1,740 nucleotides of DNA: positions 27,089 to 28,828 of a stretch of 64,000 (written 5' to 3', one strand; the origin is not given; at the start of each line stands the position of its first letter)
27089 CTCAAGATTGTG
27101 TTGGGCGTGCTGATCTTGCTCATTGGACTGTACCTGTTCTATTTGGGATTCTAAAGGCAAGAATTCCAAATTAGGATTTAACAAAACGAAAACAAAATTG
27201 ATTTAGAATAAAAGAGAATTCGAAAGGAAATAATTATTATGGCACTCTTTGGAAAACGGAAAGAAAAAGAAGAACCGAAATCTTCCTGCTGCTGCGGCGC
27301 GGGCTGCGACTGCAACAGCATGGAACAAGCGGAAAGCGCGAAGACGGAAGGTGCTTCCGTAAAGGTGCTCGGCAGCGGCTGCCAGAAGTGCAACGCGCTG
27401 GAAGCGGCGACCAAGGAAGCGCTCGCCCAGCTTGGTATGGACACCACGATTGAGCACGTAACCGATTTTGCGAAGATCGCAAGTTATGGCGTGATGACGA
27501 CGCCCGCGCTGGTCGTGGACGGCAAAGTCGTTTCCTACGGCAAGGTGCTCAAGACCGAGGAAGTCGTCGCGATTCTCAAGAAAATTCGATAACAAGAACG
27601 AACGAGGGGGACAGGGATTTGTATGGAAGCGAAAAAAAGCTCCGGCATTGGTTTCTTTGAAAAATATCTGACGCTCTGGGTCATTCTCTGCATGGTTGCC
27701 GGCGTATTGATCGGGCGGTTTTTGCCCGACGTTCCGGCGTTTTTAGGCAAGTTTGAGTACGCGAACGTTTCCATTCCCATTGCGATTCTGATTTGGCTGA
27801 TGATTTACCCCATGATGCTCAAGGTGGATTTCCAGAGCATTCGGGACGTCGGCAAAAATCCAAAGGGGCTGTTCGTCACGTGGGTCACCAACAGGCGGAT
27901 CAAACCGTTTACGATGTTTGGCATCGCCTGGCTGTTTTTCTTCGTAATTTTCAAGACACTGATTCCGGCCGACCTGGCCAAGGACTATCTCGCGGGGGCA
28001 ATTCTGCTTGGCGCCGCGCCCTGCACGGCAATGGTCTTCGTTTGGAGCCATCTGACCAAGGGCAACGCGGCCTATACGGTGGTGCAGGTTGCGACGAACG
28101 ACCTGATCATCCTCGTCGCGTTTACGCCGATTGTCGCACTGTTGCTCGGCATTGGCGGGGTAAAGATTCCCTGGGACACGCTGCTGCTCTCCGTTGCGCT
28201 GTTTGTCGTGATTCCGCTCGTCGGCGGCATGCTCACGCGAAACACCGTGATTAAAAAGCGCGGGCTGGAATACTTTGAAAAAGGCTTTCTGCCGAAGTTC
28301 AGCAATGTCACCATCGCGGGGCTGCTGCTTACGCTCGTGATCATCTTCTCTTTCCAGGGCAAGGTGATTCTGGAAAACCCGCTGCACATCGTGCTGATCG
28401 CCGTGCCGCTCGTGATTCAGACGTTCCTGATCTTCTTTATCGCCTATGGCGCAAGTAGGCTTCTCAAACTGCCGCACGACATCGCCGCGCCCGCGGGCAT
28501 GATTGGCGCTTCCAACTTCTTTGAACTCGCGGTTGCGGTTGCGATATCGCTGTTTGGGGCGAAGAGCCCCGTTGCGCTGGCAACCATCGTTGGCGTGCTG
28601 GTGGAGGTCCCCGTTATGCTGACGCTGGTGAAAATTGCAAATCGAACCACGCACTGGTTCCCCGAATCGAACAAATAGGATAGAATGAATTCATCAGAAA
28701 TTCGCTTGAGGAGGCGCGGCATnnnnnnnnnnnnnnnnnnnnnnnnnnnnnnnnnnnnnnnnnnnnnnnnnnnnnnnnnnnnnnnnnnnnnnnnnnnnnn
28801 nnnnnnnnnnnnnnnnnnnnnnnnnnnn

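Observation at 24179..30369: ArsR-controlled arsenic-type island without ArsC but with a complete membrane thiol-redox relay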

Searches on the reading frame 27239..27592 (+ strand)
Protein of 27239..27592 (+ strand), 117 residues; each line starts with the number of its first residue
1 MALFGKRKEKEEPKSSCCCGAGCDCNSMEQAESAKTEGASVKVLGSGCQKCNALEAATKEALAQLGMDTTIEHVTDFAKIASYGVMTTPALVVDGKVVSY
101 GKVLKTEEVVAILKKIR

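Call 3: search_protein_families(library=pfam, proteins=[window:27239-27592:+], max_evalue=0.01)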
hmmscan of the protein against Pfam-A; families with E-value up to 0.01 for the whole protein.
window:27239-27592:+ (117 aa): 2 families
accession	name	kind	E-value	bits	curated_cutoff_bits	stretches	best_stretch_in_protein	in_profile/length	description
PF13192.12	Thioredoxin_3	-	6.5e-28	97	24.8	1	40-114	2-76/76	Thioredoxin domain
PF07511.17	DUF1525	-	0.0038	17.8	24.1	1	78-102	73-97/113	Protein of unknown function (DUF1525)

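Call 4: search_protein_families(library=ncbifam, proteins=[window:27239-27592:+], max_evalue=0.01)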
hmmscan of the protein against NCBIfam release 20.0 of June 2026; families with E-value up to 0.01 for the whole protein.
window:27239-27592:+ (117 aa): 4 families
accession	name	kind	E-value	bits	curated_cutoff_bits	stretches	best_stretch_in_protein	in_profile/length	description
TIGR00412.2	redox_disulf_2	subfamily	1.3e-28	99.2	62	1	41-114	2-75/75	MTH895/ArsE family thioredoxin-like protein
TIGR03757.1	conj_TIGR03757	hypoth_equivalog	0.00064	19.9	73.2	1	67-103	64-100/113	TIGR03757 family integrating conjugative element protein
TIGR00411.1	redox_disulf_1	equivalog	0.00093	19.2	92.75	1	52-114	15-79/82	MJ0307 family thioredoxin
TIGR03143.1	AhpF_homolog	hypoth_equivalog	0.0049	15.5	687.65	1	27-111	467-552/555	putative alkyl hydroperoxide reductase F subunit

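Call 43: search_dna_similar(query=window:27239-27592:+, collection=plasmids, mode=protein, max_rows=40, rows=spread)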
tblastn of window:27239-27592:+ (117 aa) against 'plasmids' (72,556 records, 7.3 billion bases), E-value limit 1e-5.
Records with a match: 48; places in all: 49; records where one place covers at least 80% of the query: 5.
Best place of each record, by identity: 60-80% 1; <60% 47.
By first word of the organism name: Cereibacter 6; Acinetobacter 4; Cetobacterium 3; Pseudosulfitobacter 3; Rhodobacter 2; Acaryochloris 2; Novosphingobium 2; Monoglobus 1; Subdoligranulum 1; Clostridium 1; and 23 more.
By predicted mobility (MOB-suite, as given by PLSDB): non-mobilizable 28; mobilizable 10; conjugative 10.
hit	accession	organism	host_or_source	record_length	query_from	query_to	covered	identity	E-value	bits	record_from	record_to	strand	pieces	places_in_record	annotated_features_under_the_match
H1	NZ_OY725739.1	Monoglobus pectinilyticus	-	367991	1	117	100%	69.2%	8e-46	164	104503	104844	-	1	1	thioredoxin family protein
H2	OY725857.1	Subdoligranulum variabile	-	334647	1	117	100%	59.8%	6e-35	133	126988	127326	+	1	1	none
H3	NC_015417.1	Clostridium botulinum BKT015925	-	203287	1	116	99%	56.9%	2e-33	128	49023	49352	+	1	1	thioredoxin family protein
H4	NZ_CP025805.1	Sulfitobacter sp. SK012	Marine Sediment,North Sea (sediment)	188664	41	114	63%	55.4%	1e-18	87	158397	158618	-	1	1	thioredoxin family protein | hypothetical protein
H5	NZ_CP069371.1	Neotabrizicola shimadae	microbial biofilm,biofilm, Nakabusa ...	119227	41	113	62%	54.8%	6e-13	71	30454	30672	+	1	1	thioredoxin family protein | OsmC family protein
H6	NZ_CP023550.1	Rhodobacter sp. CZR27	cell culture,paddy soil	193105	41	113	62%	53.4%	3e-13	71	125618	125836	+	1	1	thioredoxin family protein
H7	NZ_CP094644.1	Acinetobacter sp. PK01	mixed culture,Laboratory activated ...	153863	41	115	64%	50.7%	4e-16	79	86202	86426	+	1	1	thioredoxin family protein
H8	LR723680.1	arsenite-oxidising bacterium NT-25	moist arsenopyrite (FeAsS)-containing ...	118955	33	114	70%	45.1%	8e-12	67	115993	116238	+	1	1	thioredoxin family protein | rhodanese-like domain-containing protein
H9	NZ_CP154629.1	Acetoanaerobium noterae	cell culture,Sludge of a digestion ...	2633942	41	109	59%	53.6%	8e-16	79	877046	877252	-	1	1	none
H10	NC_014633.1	Ilyobacter polytropus DSM 2926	marine mud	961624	41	115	64%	49.3%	7e-17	82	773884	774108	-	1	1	thioredoxin family protein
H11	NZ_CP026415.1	Acinetobacter sp. ACNIH2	-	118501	41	115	64%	49.3%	3e-16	80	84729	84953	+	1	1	thioredoxin family protein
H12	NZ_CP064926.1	Acaryochloris marina S15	cell culture,surface of Pikea pinnata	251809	41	114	63%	48.6%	3e-16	80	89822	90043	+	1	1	thioredoxin family protein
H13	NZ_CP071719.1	Acaryochloris sp. 'Moss Beach'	culture,intertidal zone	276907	41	114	63%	48.6%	3e-16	80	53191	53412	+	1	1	thioredoxin family protein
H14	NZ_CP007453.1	Peptoclostridium acidaminophilum DSM 3953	black mud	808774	40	115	65%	47.4%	6e-15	76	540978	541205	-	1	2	thioredoxin family protein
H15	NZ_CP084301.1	Acinetobacter pseudolwoffii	a feces sample of chicken origin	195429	41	115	64%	46.7%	1e-15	78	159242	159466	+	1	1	thioredoxin family protein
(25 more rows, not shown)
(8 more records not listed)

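Call 44: get_annotated_region(hit=H1, flank=7000)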
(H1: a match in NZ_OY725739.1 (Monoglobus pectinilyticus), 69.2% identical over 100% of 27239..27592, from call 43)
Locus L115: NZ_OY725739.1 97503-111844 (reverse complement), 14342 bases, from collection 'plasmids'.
description: Monoglobus pectinilyticus strain Ruminococcaceae species TSDC17.2-1.2 plasmid 15, complete sequence
organism: Monoglobus pectinilyticus (NCBI taxid 1981510)
taxonomy: Bacteria; Bacillota; Clostridia; Monoglobales; Monoglobaceae; Monoglobus; Monoglobus pectinilyticus
host: -; source: -; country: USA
typing (MOB-suite, as given by PLSDB): non-mobilizable
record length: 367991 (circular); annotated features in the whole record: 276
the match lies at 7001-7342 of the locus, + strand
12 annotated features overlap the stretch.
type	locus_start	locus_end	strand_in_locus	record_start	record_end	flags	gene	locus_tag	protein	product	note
CDS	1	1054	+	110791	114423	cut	rpoC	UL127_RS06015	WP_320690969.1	DNA-directed RNA polymerase subunit beta'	GO:0006351 - DNA-templated transcription [Evidence IEA]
CDS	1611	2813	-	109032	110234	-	-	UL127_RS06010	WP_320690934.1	DUF4367 domain-containing protein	-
CDS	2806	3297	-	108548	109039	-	-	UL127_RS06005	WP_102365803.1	sigma-70 family RNA polymerase sigma factor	GO:0006352 - DNA-templated transcription initiation [Evidence IEA]; GO:0006355 - regulation of DNA-templated ...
CDS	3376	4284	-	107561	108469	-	-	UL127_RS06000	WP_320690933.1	stalk domain-containing protein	-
CDS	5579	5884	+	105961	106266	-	-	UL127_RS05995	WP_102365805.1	metalloregulator ArsR/SmtB family transcription factor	GO:0006355 - regulation of DNA-templated transcription [Evidence IEA]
CDS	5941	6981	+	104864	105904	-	-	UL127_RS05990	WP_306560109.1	permease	-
CDS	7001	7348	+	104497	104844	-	-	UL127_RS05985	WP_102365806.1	thioredoxin family protein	-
CDS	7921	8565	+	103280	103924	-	-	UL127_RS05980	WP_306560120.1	DUF4867 family protein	-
CDS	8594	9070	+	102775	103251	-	-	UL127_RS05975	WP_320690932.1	zinc ribbon domain-containing protein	-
CDS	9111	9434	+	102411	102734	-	-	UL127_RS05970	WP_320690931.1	hypothetical protein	-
CDS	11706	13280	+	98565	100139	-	murJ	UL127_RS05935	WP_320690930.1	murein biosynthesis integral membrane protein MurJ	GO:0034204 - lipid translocation [Evidence IEA]; GO:0009252 - peptidoglycan biosynthetic process [Evidence IEA]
CDS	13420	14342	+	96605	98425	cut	-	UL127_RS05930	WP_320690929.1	O-antigen ligase family protein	-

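Call 45: get_annotated_region(hit=H3, flank=7000)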
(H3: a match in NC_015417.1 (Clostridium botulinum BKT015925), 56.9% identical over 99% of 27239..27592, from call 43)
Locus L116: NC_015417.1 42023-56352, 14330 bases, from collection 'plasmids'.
description: Clostridium botulinum BKT015925 plasmid p1BKT015925, complete sequence
organism: Clostridium botulinum BKT015925 (NCBI taxid 929506)
taxonomy: Bacteria; Bacillota; Clostridia; Eubacteriales; Clostridiaceae; Clostridium; Clostridium botulinum; Clostridium botulinum BKT015925
host: -; source: -; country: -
typing (MOB-suite, as given by PLSDB): non-mobilizable
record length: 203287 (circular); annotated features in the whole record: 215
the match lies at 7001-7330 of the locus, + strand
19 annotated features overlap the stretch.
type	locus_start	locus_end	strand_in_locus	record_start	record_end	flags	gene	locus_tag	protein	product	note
CDS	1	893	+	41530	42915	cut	-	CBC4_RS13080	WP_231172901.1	phosphoadenosine phosphosulfate reductase family protein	-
CDS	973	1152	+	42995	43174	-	-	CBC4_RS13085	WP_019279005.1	hypothetical protein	-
CDS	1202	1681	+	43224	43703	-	-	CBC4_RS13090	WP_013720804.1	hypothetical protein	-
CDS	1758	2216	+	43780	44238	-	-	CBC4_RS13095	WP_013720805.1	hypothetical protein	-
CDS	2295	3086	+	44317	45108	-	-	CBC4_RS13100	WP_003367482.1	Rha family transcriptional regulator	-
CDS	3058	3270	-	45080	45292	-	-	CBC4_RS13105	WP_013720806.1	DNA cytosine methyltransferase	-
CDS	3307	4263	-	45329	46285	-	dcm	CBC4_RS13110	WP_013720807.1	DNA (cytosine-5-)-methyltransferase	GO:0006304 - DNA modification [Evidence IEA]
CDS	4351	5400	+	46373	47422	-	dcm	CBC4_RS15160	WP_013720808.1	DNA (cytosine-5-)-methyltransferase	GO:0006304 - DNA modification [Evidence IEA]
CDS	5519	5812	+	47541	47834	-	-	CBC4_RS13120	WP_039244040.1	metalloregulator ArsR/SmtB family transcription factor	GO:0006355 - regulation of DNA-templated transcription [Evidence IEA]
CDS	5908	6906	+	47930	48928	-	-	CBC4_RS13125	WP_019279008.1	permease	-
CDS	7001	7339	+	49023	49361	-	-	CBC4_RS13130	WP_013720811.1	thioredoxin family protein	-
CDS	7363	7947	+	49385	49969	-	-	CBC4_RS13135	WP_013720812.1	sugar O-acetyltransferase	-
CDS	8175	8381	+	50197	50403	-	-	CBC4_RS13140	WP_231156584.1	hypothetical protein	-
CDS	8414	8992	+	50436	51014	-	-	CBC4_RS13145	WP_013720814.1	guanylate kinase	-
CDS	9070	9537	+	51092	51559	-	-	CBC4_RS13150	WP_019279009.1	hypothetical protein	-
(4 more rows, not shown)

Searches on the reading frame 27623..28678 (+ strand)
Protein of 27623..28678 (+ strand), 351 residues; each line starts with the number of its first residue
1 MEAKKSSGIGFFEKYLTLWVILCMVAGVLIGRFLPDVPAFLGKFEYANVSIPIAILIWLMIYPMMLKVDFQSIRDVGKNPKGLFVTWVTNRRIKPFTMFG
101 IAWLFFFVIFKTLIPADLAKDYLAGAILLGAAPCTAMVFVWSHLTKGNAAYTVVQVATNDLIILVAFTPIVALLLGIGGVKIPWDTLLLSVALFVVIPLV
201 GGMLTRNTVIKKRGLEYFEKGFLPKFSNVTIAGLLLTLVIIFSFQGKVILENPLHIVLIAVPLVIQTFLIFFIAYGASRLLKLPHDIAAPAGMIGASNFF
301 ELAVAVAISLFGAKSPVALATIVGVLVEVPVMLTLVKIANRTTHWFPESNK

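Call 3: search_protein_families(library=pfam, proteins=[window:27623-28678:+], max_evalue=0.01)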
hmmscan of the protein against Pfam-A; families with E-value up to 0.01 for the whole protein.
window:27623-28678:+ (351 aa): 2 families
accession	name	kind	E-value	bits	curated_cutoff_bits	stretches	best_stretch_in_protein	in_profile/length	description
PF01758.21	SBF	-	4e-40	138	24.3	1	54-251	1-190/191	Sodium Bile acid symporter family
PF13593.11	SBF_like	-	2.1e-09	37.6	25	1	19-326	2-295/313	SBF-like CPA transporter family (DUF4137)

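Call 4: search_protein_families(library=ncbifam, proteins=[window:27623-28678:+], max_evalue=0.01)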
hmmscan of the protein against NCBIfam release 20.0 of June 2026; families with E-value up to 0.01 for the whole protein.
window:27623-28678:+ (351 aa): 2 families
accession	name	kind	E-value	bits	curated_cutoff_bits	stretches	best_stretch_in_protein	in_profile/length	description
TIGR00832.1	acr3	equivalog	4.4e-115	384.5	282.8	1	10-339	2-327/327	ACR3 family arsenite efflux transporter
TIGR00841.1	bass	subfamily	5.3e-11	42.3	326.3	1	40-342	26-311/321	bile acid:sodium symporter family transporter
